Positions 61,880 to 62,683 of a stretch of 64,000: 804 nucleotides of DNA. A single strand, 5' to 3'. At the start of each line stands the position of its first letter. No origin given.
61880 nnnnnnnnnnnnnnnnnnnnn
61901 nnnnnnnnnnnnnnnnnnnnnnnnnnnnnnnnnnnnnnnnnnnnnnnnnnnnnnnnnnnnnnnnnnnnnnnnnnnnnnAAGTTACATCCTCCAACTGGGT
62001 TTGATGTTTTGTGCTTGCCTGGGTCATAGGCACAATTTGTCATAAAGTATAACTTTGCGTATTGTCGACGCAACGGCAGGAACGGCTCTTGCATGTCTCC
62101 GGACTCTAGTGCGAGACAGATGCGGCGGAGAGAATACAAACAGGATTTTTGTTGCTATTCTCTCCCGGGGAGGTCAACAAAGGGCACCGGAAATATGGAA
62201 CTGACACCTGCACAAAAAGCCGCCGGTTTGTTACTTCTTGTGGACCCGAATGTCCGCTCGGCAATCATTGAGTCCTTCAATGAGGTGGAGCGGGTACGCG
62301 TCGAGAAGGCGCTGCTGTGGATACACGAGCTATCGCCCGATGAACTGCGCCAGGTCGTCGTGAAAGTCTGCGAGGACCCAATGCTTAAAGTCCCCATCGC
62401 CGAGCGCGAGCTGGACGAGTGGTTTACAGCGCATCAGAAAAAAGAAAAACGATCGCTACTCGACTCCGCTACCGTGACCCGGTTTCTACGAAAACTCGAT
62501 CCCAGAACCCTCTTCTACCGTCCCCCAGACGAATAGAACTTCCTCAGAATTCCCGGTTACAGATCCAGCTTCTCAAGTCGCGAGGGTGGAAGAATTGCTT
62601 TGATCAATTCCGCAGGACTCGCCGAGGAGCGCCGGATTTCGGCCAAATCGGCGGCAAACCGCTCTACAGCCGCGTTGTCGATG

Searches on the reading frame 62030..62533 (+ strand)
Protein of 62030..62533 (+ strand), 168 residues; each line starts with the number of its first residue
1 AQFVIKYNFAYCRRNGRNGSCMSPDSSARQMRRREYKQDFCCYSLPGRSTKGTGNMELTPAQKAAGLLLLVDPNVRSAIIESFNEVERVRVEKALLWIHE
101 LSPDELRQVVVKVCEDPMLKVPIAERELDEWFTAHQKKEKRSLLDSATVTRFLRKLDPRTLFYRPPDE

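Call 72: search_protein_families(library=pfam, proteins=[window:62030-62533:+], max_evalue=0.01)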
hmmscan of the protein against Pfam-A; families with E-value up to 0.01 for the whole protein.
window:62030-62533:+ (168 aa): 1 family
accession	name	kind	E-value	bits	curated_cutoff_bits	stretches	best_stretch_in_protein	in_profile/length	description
PF14842.11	FliG_N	-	0.0003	21.8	25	1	57-115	1-59/104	FliG N-terminal domain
